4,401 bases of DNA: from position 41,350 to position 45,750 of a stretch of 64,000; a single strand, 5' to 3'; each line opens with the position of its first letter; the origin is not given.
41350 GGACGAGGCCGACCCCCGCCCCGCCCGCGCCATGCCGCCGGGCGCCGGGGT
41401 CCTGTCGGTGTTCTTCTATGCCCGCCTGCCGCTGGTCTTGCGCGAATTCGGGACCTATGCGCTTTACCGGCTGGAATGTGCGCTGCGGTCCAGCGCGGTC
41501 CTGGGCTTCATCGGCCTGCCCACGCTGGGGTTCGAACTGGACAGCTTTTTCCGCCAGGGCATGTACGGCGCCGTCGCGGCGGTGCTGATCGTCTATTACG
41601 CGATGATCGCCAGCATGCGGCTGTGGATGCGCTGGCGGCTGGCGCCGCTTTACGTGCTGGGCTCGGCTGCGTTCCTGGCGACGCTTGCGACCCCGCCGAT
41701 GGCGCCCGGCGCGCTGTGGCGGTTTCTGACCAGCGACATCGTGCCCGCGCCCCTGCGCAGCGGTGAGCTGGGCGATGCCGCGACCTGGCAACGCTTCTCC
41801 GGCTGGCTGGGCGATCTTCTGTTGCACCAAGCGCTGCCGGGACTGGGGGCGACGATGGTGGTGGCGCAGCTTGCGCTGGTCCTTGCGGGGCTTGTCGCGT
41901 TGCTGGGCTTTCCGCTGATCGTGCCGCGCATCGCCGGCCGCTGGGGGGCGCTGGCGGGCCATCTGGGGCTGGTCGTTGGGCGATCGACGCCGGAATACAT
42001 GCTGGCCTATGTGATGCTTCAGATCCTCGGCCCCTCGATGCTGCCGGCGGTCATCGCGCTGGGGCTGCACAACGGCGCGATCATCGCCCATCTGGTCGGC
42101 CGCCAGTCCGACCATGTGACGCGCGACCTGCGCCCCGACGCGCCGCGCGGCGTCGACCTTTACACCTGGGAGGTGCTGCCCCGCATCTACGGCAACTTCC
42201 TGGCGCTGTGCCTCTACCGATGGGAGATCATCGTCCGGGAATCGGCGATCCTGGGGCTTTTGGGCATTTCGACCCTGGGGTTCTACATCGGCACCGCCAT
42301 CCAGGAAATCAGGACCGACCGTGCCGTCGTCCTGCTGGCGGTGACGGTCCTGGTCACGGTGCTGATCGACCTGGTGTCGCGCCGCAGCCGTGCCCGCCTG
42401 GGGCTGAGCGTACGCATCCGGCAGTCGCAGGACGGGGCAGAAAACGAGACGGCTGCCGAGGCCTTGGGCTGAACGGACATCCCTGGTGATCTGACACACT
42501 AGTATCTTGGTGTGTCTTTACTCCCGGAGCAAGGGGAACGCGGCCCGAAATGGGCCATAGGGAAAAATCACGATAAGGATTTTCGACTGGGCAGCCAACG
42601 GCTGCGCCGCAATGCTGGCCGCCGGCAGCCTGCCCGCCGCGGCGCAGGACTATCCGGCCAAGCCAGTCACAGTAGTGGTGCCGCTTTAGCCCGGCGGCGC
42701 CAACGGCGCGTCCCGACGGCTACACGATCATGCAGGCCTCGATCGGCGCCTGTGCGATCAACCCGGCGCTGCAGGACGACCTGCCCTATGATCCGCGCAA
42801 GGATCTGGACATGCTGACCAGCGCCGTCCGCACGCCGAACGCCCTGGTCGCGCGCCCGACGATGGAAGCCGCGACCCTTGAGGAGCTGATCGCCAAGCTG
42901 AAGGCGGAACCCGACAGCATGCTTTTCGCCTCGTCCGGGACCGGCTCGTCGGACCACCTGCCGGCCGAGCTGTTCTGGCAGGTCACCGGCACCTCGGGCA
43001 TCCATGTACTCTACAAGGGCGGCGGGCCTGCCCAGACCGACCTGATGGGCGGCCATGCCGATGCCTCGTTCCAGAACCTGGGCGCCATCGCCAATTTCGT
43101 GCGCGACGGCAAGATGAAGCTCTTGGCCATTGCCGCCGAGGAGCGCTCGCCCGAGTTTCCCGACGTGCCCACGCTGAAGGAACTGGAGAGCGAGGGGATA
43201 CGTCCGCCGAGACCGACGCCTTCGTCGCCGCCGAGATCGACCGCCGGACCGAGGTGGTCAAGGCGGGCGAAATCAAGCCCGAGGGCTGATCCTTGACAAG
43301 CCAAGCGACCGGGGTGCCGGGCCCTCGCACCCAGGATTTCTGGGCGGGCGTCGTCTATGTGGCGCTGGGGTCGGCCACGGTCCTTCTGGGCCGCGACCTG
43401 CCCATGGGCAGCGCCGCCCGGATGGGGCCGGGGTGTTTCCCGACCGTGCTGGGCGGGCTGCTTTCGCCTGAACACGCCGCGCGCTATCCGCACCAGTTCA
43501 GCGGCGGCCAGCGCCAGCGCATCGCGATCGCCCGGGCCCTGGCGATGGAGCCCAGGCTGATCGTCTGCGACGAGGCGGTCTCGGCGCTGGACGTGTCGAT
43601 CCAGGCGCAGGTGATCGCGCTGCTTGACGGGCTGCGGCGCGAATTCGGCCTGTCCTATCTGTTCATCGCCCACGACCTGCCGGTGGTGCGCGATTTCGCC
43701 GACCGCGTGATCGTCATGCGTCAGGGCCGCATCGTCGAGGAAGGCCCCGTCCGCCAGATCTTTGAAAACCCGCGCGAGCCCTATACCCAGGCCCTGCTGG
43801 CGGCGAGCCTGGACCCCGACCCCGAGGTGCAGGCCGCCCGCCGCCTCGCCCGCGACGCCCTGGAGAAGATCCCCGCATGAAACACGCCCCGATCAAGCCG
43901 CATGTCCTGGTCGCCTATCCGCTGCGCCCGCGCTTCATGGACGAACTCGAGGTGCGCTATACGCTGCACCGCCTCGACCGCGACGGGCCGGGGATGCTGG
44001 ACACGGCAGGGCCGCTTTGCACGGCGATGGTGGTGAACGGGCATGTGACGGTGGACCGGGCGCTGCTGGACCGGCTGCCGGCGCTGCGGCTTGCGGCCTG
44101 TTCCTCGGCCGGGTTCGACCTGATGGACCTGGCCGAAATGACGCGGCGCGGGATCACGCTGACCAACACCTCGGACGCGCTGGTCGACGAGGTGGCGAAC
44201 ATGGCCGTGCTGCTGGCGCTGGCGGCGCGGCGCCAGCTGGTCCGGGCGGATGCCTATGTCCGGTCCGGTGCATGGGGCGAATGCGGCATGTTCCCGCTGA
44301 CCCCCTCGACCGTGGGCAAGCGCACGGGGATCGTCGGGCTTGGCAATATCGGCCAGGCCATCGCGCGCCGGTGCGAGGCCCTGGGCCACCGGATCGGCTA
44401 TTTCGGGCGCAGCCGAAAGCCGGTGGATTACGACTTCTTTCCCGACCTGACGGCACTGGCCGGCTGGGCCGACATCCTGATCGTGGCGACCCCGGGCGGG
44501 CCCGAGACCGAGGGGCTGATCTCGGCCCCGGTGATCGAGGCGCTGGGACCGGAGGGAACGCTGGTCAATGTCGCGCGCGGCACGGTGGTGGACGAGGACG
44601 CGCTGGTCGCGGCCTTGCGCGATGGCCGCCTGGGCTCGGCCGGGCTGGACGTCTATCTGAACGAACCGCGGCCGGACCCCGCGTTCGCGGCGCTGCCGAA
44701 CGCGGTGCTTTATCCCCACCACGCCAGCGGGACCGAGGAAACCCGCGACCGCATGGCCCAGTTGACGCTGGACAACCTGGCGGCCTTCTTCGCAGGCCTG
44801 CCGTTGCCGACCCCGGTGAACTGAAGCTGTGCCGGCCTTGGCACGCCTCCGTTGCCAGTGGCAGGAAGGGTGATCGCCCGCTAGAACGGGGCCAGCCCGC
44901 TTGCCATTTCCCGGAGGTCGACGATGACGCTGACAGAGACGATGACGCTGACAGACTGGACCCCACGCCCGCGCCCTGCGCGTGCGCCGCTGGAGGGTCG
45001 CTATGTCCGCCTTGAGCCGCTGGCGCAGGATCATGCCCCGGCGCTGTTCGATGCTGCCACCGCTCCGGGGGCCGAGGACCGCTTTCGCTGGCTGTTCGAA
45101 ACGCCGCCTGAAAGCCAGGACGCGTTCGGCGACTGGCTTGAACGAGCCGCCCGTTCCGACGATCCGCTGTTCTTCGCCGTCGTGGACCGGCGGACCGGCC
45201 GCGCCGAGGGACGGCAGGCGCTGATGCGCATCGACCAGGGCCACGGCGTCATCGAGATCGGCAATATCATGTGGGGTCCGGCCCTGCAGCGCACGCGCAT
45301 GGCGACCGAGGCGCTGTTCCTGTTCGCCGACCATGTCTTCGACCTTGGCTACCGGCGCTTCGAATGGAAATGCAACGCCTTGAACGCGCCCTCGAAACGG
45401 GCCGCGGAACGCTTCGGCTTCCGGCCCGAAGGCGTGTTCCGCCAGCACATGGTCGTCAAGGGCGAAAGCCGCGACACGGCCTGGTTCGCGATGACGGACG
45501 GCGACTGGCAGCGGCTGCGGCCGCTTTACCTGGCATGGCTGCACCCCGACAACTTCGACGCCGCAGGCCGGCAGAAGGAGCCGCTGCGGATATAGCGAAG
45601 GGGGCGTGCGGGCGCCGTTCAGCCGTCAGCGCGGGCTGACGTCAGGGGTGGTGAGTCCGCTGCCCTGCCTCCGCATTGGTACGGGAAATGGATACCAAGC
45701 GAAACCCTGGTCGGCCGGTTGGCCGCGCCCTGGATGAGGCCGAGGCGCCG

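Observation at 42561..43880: Deletion and decay scar: tctC pseudogene followed by a tctB fragment fused in frame to the 3' end of an oppF/dppF ATPase gene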

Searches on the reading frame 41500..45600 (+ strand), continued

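Call 34: find_encoding_contigs(protein=P0131, flank=10000, max_places=4)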
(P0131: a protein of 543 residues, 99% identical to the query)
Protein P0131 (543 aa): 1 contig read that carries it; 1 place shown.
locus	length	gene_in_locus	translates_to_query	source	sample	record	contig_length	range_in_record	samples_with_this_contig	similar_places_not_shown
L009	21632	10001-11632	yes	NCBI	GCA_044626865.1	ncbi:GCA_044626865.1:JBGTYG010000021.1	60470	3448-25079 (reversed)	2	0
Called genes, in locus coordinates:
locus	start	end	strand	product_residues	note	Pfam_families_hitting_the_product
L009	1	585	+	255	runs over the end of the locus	PF23441:SDR (weak), PF00106:adh_short, PF08659:KR, PF13561:adh_short_C2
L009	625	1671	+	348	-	PF08240:ADH_N, PF16912:Glu_dehyd_C, PF00107:ADH_zinc_N, PF13602:ADH_zinc_N_2 (weak)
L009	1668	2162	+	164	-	PF04115:Ureidogly_lyase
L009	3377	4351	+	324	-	PF03401:TctC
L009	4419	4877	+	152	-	PF07331:TctB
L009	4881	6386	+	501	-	PF01970:TctA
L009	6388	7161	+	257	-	PF03328:HpcH_HpaI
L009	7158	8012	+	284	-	PF00892:EamA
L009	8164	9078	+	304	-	PF00528:BPD_transp_1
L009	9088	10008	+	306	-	PF00528:BPD_transp_1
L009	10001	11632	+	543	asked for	PF00158:Sigma54_activat (faint), PF00005:ABC_tran, PF01935:DUF87 (faint), PF02463:SMC_N (weak), PF13191:AAA_16 (faint), PF13401:AAA_22 (faint), PF00005:ABC_tran, PF08352:oligo_HPY (weak), +5 more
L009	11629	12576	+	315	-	PF00389:2-Hacid_dh, PF02826:2-Hacid_dh_C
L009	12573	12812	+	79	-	PF11160:Hva1_TUDOR (weak)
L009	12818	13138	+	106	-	PF04343:DUF488 (weak)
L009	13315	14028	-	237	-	PF00392:GntR, PF07729:FCD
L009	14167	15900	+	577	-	PF00920:ILVD_EDD_N, PF24877:ILV_EDD_C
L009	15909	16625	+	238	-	PF03737:RraA-like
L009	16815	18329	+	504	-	PF00171:Aldedh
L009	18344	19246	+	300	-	PF00701:DHDPS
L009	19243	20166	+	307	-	PF00701:DHDPS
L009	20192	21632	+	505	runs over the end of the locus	PF00496:SBP_bac_5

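Call 35: find_encoding_contigs(protein=P0132, flank=10000, max_places=4)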
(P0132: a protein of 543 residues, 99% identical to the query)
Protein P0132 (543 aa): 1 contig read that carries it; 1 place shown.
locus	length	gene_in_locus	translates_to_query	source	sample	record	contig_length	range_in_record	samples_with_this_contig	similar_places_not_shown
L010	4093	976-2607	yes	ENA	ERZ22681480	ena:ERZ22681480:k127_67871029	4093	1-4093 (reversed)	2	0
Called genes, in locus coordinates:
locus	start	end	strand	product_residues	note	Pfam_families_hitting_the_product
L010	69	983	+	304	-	PF00528:BPD_transp_1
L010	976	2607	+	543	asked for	PF00158:Sigma54_activat (faint), PF00005:ABC_tran, PF01935:DUF87 (faint), PF02463:SMC_N (weak), PF13191:AAA_16 (faint), PF13401:AAA_22 (faint), PF00005:ABC_tran, PF08352:oligo_HPY (weak), +5 more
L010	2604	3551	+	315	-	PF00389:2-Hacid_dh, PF02826:2-Hacid_dh_C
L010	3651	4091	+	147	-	?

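Call 36: find_encoding_contigs(protein=P0134, flank=10000, max_places=2)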
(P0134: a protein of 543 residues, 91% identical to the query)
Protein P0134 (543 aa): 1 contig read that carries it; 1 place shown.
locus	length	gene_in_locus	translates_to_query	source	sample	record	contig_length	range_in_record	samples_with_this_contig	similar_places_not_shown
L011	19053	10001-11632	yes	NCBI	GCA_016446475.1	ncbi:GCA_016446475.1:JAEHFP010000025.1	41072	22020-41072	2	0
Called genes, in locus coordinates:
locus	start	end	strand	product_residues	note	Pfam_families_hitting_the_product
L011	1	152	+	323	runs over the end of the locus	PF02653:BPD_transp_2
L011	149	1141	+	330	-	PF02653:BPD_transp_2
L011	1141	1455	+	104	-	PF05336:rhaM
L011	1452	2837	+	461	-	PF00370:FGGY_N, PF21546:FGGY_C_2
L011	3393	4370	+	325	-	PF03401:TctC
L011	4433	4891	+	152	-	PF07331:TctB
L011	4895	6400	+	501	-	PF01970:TctA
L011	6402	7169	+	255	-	PF03328:HpcH_HpaI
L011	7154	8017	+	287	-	PF00892:EamA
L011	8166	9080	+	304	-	PF00528:BPD_transp_1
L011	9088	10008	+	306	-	PF00528:BPD_transp_1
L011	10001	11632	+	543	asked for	PF00158:Sigma54_activat (faint), PF00005:ABC_tran, PF01935:DUF87 (faint), PF02463:SMC_N (weak), PF09818:ABC_ATPase (faint), PF13304:AAA_21 (weak), PF00005:ABC_tran, PF08352:oligo_HPY (weak), +5 more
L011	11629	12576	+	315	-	PF00389:2-Hacid_dh, PF02826:2-Hacid_dh_C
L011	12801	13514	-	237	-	PF00392:GntR, PF07729:FCD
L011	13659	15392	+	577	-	PF00920:ILVD_EDD_N, PF24877:ILV_EDD_C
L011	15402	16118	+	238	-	PF03737:RraA-like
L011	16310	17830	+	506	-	PF00171:Aldedh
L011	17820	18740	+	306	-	PF00701:DHDPS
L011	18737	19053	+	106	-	PF00701:DHDPS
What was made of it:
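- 43877..44824 (+): Intact 2-hydroxyacid dehydrogenase (315 aa). It is the last surviving gene of the ancestral block and overlaps the chimera's stop codon (ATGA). The same overlap is seen in intact loci (calls 34-36).
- Checked: It is inherited from the intact operon, where the same 4-bp overlap is seen (L009, L010, L011; calls 34-36).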
